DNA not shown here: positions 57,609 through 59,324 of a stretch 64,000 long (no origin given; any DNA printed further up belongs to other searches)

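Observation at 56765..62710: A second operator family (GTAAC-N4-GTTAC) with identical promoter geometry controls the sulfide-oxidation genes, with no regulator in sight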

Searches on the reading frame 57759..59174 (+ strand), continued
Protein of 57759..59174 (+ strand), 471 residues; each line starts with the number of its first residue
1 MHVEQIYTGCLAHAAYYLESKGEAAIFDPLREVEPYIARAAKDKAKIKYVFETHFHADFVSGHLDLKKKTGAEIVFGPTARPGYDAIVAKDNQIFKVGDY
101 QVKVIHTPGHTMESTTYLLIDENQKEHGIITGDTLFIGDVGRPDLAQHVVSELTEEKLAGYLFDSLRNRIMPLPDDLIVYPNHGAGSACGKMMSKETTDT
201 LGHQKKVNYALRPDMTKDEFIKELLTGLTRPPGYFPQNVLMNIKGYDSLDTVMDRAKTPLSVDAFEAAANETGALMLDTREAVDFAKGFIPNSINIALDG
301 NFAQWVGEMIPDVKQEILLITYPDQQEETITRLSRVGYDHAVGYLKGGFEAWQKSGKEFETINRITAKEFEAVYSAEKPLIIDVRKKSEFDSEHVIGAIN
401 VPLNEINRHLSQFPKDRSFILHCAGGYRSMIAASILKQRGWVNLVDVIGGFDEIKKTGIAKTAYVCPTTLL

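Call 28: find_homologous_proteins(query=L003:16790-17422:+, max_evalue=0.00001)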
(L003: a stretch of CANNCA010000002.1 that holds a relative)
Query L003:16790-17422:+ (210 aa): 8000 proteins with E <= 0.00001 among 8000 candidates; the best 120 are listed.
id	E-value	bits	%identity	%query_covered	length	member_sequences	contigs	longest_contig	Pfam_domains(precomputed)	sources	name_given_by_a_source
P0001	6.3e-134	462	100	100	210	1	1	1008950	PF13545.13,PF00027.36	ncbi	-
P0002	6.7e-128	442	95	100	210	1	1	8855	PF13545.13,PF00027.36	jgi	jgi:CRP/FNR family transcriptional regulator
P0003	8.2e-124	429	93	100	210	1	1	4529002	PF13545.13,PF00027.36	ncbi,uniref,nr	ncbi:Crp/Fnr family transcriptional regulator [Maribacter halichondriae]|uniref:Crp/Fnr family trans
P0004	6.1e-122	423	92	100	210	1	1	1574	PF13545.13,PF00027.36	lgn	-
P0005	1.5e-121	421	90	100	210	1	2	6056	PF13545.13,PF00027.36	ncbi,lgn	ncbi:MAG: Crp/Fnr family transcriptional regulator [Flavobacteriaceae bacterium]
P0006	1.2e-118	412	87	100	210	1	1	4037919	PF13545.13,PF00027.36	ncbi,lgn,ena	-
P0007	1.9e-117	408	87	100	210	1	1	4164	PF13545.13,PF00027.36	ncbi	-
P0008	4.5e-117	407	87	100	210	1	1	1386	PF13545.13,PF00027.36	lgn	-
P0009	1.8e-116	405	87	100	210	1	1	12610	PF13545.13,PF00027.36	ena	-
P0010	4.8e-116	404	86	100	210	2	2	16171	PF13545.13,PF00027.36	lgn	-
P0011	6.0e-116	403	87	100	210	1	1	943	PF13545.13,PF00027.36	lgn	-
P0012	5.2e-115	400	86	100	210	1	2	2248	PF13545.13,PF00027.36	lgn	-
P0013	8.1e-115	400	85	100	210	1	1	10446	PF13545.13,PF00027.36,PF00325.27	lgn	-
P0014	4.3e-113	394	82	100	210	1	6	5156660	PF13545.13,PF00027.36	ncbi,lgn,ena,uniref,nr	ncbi:Crp/Fnr family transcriptional regulator [Zobellia laminariae]|uniref:Crp/Fnr family transcript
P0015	7.5e-113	393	82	100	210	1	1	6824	PF13545.13,PF00027.36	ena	-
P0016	1.4e-112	392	81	100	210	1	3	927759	PF13545.13,PF00027.36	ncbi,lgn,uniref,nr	ncbi:Crp/Fnr family transcriptional regulator [Zobellia barbeyronii]|uniref:Crp/Fnr family transcrip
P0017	3.6e-112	391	81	100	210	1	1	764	PF13545.13,PF00027.36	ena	-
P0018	6.8e-112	390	81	100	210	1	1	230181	PF13545.13,PF00027.36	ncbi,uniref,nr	ncbi:Crp/Fnr family transcriptional regulator [Zobellia uliginosa]|uniref:Crp/Fnr family transcripti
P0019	9.3e-112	390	81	100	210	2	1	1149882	PF13545.13,PF00027.36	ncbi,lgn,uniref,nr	ncbi:Crp/Fnr family transcriptional regulator [Pseudozobellia thermophila]|uniref:CRP/FNR family tra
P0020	2.3e-111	388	81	100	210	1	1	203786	PF13545.13,PF00027.36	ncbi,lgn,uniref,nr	ncbi:CRP/FNR family transcriptional regulator, anaerobic regulatory protein [Zobellia uliginosa]|uni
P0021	2.3e-111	388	80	100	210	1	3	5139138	PF13545.13,PF00027.36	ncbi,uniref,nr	ncbi:Crp/Fnr family transcriptional regulator [Zobellia nedashkovskayae]|uniref:Crp/Fnr family trans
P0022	6.9e-111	387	80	100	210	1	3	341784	PF13545.13,PF00027.36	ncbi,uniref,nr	ncbi:Crp/Fnr family transcriptional regulator [Zobellia galactanivorans]|uniref:Crp/Fnr family trans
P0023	7.6e-111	387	80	100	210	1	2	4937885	PF13545.13,PF00027.36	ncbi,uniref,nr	ncbi:Crp/Fnr family transcriptional regulator [Zobellia nedashkovskayae]|uniref:Crp/Fnr family trans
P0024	9.2e-111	386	82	100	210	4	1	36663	PF13412.13,PF13545.13,PF00027.36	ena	-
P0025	1.8e-110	385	84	100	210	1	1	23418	PF13545.13,PF00027.36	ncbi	-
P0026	4.7e-110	384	82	100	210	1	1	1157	PF13412.13,PF13545.13,PF00027.36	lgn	-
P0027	4.9e-110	384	80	100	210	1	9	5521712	PF13545.13,PF00027.36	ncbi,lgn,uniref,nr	ncbi:Crp/Fnr family transcriptional regulator [Zobellia galactanivorans]|uniref:Catabolite gene acti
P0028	4.4e-109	381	79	100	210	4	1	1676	PF13545.13,PF00027.36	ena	-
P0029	1.9e-108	379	80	100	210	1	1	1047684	PF13545.13,PF00027.36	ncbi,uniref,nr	ncbi:Crp/Fnr family transcriptional regulator [uncultured Maribacter sp.]|uniref:Crp/Fnr family tran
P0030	3.7e-108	378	79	100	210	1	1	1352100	PF13545.13,PF00027.36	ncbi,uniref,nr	ncbi:Crp/Fnr family transcriptional regulator [uncultured Maribacter sp.]|uniref:Crp/Fnr family tran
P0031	2.4e-107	375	77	100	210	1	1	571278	PF13545.13,PF00027.36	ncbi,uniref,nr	ncbi:Crp/Fnr family transcriptional regulator [Robertkochia aurantiaca]|uniref:Crp/Fnr family transc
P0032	3.0e-107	375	81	99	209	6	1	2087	PF13545.13,PF00027.36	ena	-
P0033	4.9e-107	374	80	100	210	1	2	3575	PF13545.13,PF00027.36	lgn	-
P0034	5.3e-107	374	80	100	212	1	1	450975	PF13545.13,PF00027.36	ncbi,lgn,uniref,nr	ncbi:CRP/FNR family transcriptional regulator, anaerobic regulatory protein [Pricia antarctica]|unir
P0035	5.5e-107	374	79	100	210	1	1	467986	PF13545.13,PF00027.36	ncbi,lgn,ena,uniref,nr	ncbi:Crp/Fnr family transcriptional regulator [uncultured Maribacter sp.]|uniref:Crp/Fnr family tran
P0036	6.2e-107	374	80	100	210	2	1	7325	PF13545.13,PF00027.36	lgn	-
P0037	6.3e-107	374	79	100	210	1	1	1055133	PF13545.13,PF00027.36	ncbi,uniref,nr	ncbi:Crp/Fnr family transcriptional regulator [uncultured Maribacter sp.]|uniref:Crp/Fnr family tran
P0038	7.5e-107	374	78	99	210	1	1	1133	PF13545.13,PF00027.36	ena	-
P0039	5.2e-106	371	76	100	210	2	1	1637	PF13545.13,PF00027.36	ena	-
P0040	5.8e-106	371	77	100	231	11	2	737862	PF13545.13,PF00027.36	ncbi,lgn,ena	-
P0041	9.5e-106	370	76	100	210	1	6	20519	PF13545.13,PF00027.36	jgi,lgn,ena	jgi:CRP/FNR family transcriptional regulator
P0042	2.2e-105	369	78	100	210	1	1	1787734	PF13545.13,PF00027.36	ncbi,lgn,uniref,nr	ncbi:CRP/FNR family transcriptional regulator [Maribacter vaceletii]|uniref:CRP/FNR family transcrip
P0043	2.3e-105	369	76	100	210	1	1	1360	PF13545.13,PF00027.36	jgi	jgi:CRP/FNR family transcriptional regulator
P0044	3.5e-105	368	79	100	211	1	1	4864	PF13545.13,PF00027.36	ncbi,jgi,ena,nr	ncbi:MAG TPA: Crp/Fnr family transcriptional regulator [Pricia sp.]|nr:Crp/Fnr family transcriptiona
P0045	5.3e-105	367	78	99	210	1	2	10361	PF13545.13,PF00027.36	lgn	-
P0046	8.0e-105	367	78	100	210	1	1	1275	PF13545.13,PF00027.36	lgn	-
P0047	9.2e-105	367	79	100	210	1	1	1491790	PF13545.13,PF00027.36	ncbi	-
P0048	9.8e-105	367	78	100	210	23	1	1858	PF13545.13,PF00027.36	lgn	-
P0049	1.3e-104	366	78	98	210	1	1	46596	PF13545.13,PF00027.36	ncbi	-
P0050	1.6e-104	366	75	100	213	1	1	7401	PF13545.13,PF00027.36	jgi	jgi:CRP/FNR family transcriptional regulator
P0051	2.1e-104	365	75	100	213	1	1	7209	PF13545.13,PF00027.36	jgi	jgi:CRP/FNR family transcriptional regulator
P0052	2.4e-104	365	75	100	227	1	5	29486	PF13545.13,PF00027.36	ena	-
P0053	2.5e-104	365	78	98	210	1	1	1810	PF13545.13,PF00027.36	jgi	jgi:CRP/FNR family transcriptional regulator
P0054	3.1e-104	365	77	100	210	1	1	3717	PF13545.13,PF00027.36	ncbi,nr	ncbi:MAG: Crp/Fnr family transcriptional regulator [Flavobacteriaceae bacterium]|nr:Crp/Fnr family t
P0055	3.7e-104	365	76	100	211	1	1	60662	PF13545.13,PF00027.36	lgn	-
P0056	4.4e-104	364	76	100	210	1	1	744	PF13545.13,PF00027.36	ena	-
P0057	5.4e-104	364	77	100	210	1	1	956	PF13545.13,PF00027.36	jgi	-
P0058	6.7e-104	364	75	100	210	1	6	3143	PF13545.13,PF00027.36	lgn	-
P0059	7.6e-104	364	78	100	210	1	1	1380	PF13545.13,PF00027.36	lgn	-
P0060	9.1e-104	363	76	99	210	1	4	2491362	PF13545.13,PF00027.36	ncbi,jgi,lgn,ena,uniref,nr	ncbi:Crp/Fnr family transcriptional regulator [Polaribacter sp. HL-MS24]|uniref:Crp/Fnr family trans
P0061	1.3e-103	363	77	100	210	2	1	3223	PF13545.13,PF00027.36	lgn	-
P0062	1.6e-103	363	77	100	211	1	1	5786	PF13545.13,PF00027.36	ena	-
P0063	1.6e-103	363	77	100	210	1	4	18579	PF13545.13,PF00027.36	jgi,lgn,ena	-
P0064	1.7e-103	363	77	98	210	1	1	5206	PF13545.13,PF00027.36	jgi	jgi:CRP/FNR family transcriptional regulator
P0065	2.3e-103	362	77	100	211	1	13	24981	PF13545.13,PF00027.36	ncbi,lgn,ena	-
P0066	2.7e-103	362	77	100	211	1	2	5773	PF13545.13,PF00027.36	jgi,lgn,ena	-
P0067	2.9e-103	362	78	98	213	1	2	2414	PF13545.13,PF00027.36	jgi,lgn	jgi:CRP/FNR family transcriptional regulator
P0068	3.5e-103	362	75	100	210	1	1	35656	PF13545.13,PF00027.36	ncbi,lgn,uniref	ncbi:MAG: Crp/Fnr family transcriptional regulator [Maribacter sp.]|uniref:Crp/Fnr family transcript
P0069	3.5e-103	362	77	100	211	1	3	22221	PF13545.13,PF00027.36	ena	-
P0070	4.5e-103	361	75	100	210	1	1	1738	PF13545.13,PF00027.36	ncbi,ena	-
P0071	4.6e-103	361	77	100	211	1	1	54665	PF13545.13,PF00027.36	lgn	-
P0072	4.9e-103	361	77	100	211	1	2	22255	PF13545.13,PF00027.36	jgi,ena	jgi:CRP/FNR family transcriptional regulator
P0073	5.1e-103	361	73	100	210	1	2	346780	PF13545.13,PF00027.36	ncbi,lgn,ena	ncbi:MAG: Crp/Fnr family transcriptional regulator [Cellulophaga sp.]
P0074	5.4e-103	361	78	96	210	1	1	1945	PF13545.13,PF00027.36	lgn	-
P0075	6.1e-103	361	77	100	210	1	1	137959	PF13545.13,PF00027.36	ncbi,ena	-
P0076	6.2e-103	361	76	99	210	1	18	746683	PF13545.13,PF00027.36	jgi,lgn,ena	jgi:CRP/FNR family transcriptional regulator, anaerobic regulatory protein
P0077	6.8e-103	361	74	100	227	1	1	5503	PF13545.13,PF00027.36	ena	-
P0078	6.9e-103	361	76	100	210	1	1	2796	PF13545.13,PF00027.36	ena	-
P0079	8.2e-103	360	76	99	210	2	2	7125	PF13545.13,PF00027.36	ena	-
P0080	9.2e-103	360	76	100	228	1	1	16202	PF13545.13,PF00027.36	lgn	-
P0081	9.9e-103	360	77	100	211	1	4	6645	PF13545.13,PF00027.36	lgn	-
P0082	1.0e-102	360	76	99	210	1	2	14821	PF13545.13,PF00027.36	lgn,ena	-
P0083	1.2e-102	360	77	100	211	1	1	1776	PF13545.13,PF00027.36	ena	-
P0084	1.2e-102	360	77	100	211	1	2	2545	PF13545.13,PF00027.36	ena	-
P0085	1.6e-102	359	77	100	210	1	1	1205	PF13545.13,PF00027.36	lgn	-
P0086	1.6e-102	359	76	100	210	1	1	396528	PF13545.13,PF00027.36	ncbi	-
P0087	1.8e-102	359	74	100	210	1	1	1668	PF13545.13,PF00027.36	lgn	-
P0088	1.8e-102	359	76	99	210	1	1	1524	PF13545.13,PF00027.36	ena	-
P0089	2.1e-102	359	77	96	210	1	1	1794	PF13545.13,PF00027.36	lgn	-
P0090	2.6e-102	359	76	100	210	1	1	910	PF13545.13,PF00027.36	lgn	-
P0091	2.8e-102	359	75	100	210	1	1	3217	PF13545.13,PF00027.36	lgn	-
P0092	2.9e-102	359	75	100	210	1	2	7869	PF13545.13,PF00027.36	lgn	-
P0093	3.0e-102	358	75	99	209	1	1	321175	PF13545.13,PF00027.36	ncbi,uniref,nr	ncbi:Crp/Fnr family transcriptional regulator [Tamlana sp. 62-3]|uniref:Crp/Fnr family transcription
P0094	3.2e-102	358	75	99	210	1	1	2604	PF13545.13,PF00027.36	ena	-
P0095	3.8e-102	358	73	100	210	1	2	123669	PF13545.13,PF00027.36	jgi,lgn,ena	-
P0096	3.9e-102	358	75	99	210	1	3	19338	PF13545.13,PF00027.36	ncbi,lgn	ncbi:MAG: Crp/Fnr family transcriptional regulator [Tamlana sp.]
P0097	4.1e-102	358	76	100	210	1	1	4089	PF13545.13,PF00027.36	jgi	-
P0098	4.3e-102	358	75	100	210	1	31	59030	PF13545.13,PF00027.36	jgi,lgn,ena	jgi:CRP/FNR family transcriptional regulator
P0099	4.3e-102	358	76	100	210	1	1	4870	PF13545.13,PF00027.36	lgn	-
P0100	4.6e-102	358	76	100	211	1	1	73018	PF13545.13,PF00027.36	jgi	jgi:CRP/FNR family transcriptional regulator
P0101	4.9e-102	358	77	96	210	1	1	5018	PF13545.13,PF00027.36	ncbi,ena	-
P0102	5.0e-102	358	76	100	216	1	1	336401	PF13545.13,PF00027.36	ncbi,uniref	ncbi:Crp/Fnr family transcriptional regulator [Maribacter chungangensis]|uniref:Crp/Fnr family trans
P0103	5.4e-102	358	74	100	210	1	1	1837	PF13545.13,PF00027.36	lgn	-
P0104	5.5e-102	358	75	99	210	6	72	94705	PF13545.13,PF00027.36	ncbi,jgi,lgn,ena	jgi:CRP/FNR family transcriptional regulator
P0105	5.8e-102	358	74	99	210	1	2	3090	PF13545.13,PF00027.36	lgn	-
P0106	6.1e-102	357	75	100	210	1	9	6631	PF13545.13,PF00027.36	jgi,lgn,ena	jgi:CRP/FNR family transcriptional regulator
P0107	6.3e-102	357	75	100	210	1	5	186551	PF13545.13,PF00027.36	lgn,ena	-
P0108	6.7e-102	357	73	100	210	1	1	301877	PF13545.13,PF00027.36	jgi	jgi:CRP/FNR family transcriptional regulator, anaerobic regulatory protein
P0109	6.9e-102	357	74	100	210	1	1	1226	PF13545.13,PF00027.36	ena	-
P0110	7.0e-102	357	75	100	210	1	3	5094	PF13545.13,PF00027.36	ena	-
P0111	7.0e-102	357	75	100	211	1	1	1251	PF13545.13,PF00027.36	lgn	-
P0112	9.4e-102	357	75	99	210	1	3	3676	PF13545.13,PF00027.36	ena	-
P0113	9.8e-102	357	75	100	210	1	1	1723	PF13545.13,PF00027.36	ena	-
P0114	1.0e-101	357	75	99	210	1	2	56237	PF13545.13,PF00027.36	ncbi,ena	-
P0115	1.1e-101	357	75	100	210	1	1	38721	PF13545.13,PF00027.36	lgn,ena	-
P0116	1.1e-101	357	76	100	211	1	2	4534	PF13545.13,PF00027.36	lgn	-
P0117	1.1e-101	357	75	100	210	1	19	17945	PF13545.13,PF00027.36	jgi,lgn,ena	jgi:CRP/FNR family transcriptional regulator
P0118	1.1e-101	357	73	100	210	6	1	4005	PF13545.13,PF00027.36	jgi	jgi:CRP/FNR family transcriptional regulator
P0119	1.2e-101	357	75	100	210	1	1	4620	PF13545.13,PF00027.36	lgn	-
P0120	1.2e-101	356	75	100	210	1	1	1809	PF13545.13,PF00027.36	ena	-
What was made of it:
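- Some sources annotate orthologues as 'anaerobic regulatory protein' (call 28).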

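Call 29: find_encoding_contigs(protein=P0005, flank=10000, max_places=4)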
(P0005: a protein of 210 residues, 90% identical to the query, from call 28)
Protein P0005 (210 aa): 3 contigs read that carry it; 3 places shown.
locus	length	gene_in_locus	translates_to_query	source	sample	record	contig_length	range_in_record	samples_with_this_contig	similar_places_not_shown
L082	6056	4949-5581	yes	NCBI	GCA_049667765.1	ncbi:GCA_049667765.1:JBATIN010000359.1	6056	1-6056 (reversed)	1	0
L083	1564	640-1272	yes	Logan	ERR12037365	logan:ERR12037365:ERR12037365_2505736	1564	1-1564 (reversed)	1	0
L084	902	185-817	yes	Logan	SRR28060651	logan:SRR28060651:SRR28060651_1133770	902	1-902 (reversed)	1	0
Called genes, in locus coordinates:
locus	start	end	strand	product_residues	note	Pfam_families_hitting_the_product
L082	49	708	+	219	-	PF00578:AhpC-TSA, PF08534:Redoxin, PF10417:1-cysPrx_C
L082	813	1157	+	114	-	PF00581:Rhodanese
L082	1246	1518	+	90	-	PF00403:HMA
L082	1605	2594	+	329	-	PF11845:Tll0287-like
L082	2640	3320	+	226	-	PF01177:Asp_Glu_race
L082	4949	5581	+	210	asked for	PF00027:cNMP_binding (weak), PF13545:HTH_Crp_2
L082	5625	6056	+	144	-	PF03306:AAL_decarboxy (weak)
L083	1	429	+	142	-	?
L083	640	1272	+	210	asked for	PF00027:cNMP_binding (weak), PF13545:HTH_Crp_2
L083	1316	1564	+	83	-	?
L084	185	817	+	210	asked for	PF00027:cNMP_binding (weak), PF13545:HTH_Crp_2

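Call 30: find_encoding_contigs(protein=P0002, flank=10000, max_places=4)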
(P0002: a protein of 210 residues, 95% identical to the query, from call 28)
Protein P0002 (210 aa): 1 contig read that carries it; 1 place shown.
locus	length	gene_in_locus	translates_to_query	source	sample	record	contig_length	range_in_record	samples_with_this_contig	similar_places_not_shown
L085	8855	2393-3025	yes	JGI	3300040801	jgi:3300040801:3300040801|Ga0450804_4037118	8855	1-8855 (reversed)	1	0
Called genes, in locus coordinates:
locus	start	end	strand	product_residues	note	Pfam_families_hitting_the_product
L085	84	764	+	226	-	PF01177:Asp_Glu_race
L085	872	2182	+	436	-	PF07992:Pyr_redox_2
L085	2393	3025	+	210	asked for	PF00027:cNMP_binding, PF13545:HTH_Crp_2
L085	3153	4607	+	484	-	PF07992:Pyr_redox_2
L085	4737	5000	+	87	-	PF19628:DUF6132 (weak)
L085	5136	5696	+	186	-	PF13590:DUF4136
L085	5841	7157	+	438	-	PF13520:AA_permease_2, PF00324:AA_permease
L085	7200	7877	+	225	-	PF01209:Ubie_methyltran (weak), PF02353:CMAS, PF08003:Methyltransf_9, PF13489:Methyltransf_23, PF13847:Methyltransf_31, PF08241:Methyltransf_11, PF08242:Methyltransf_12, PF13649:Methyltransf_25, +1 more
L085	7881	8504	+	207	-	PF03848:TehB (weak), PF13649:Methyltransf_25 (faint)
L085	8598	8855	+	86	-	?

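Call 32: find_encoding_contigs(protein=P0007, flank=10000, max_places=3)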
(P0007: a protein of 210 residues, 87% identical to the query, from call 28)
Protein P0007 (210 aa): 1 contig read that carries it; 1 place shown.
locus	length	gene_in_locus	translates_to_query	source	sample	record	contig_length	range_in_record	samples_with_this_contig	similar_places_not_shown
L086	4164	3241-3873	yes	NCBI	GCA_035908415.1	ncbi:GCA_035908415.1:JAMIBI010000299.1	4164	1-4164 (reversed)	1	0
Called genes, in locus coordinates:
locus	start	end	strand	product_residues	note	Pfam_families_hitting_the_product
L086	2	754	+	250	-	?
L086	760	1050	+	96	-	PF13591:MerR_2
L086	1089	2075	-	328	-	PF00480:ROK, PF02685:Glucokinase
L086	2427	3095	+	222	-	PF11845:Tll0287-like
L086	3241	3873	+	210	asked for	PF00027:cNMP_binding, PF13545:HTH_Crp_2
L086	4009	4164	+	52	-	?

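Call 33: find_encoding_contigs(protein=P0006, flank=10000, max_places=3)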
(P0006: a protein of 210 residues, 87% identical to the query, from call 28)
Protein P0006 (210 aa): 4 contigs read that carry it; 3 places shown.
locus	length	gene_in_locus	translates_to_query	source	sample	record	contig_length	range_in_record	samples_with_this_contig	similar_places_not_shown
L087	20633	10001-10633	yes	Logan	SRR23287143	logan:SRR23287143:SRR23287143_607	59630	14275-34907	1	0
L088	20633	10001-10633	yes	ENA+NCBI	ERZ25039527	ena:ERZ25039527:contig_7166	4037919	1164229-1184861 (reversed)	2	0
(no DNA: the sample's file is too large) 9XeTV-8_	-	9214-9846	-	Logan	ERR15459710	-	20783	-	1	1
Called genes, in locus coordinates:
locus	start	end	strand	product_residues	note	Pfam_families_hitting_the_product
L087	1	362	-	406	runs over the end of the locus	PF00989:PAS, PF08448:PAS_4 (faint), PF12860:PAS_7 (faint), PF13426:PAS_9, PF00512:HisKA, PF02518:HATPase_c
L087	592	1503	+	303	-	PF00226:DnaJ, PF01556:DnaJ_C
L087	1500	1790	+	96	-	PF13591:MerR_2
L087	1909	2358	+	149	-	-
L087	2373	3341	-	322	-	PF00480:ROK, PF02685:Glucokinase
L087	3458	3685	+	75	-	-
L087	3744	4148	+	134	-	-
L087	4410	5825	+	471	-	PF00753:Lactamase_B, PF00581:Rhodanese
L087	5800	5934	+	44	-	-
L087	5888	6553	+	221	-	PF00578:AhpC-TSA, PF08534:Redoxin, PF10417:1-cysPrx_C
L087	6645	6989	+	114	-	PF00581:Rhodanese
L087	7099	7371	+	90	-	PF00403:HMA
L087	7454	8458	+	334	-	PF11845:Tll0287-like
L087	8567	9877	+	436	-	PF03486:HI0933_like (faint), PF07992:Pyr_redox_2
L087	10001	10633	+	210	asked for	PF00027:cNMP_binding, PF13545:HTH_Crp_2 (weak)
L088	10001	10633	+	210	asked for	PF00027:cNMP_binding, PF13545:HTH_Crp_2 (weak)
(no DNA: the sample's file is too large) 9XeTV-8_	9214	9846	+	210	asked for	PF00027:cNMP_binding, PF13545:HTH_Crp_2 (weak)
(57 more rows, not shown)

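Call 34: find_encoding_contigs(protein=P0047, flank=8000, max_places=3)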
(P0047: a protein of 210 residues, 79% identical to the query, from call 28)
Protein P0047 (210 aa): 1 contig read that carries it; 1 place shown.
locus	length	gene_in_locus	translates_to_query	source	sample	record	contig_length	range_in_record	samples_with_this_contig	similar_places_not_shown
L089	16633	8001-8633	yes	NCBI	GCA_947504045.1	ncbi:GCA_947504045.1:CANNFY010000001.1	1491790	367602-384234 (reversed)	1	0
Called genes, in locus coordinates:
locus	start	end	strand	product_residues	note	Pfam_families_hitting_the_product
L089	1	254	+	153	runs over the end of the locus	PF04290:DctQ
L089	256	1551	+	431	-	PF06808:DctM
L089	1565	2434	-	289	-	PF12833:HTH_18, PF00165:HTH_AraC (weak)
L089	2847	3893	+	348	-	PF00294:PfkB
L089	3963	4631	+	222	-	PF01081:Aldolase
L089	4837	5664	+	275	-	PF04909:Amidohydro_2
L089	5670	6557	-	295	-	PF00126:HTH_1, PF03466:LysR_substrate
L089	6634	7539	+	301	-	PF07063:HGLS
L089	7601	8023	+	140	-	PF06170:DUF983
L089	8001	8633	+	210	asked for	PF00027:cNMP_binding, PF13545:HTH_Crp_2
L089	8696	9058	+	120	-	PF00581:Rhodanese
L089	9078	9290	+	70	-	PF11127:YgaP-like_TM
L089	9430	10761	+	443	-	PF01654:Cyt_bd_oxida_I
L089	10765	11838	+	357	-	PF02322:Cyt_bd_oxida_II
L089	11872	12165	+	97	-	-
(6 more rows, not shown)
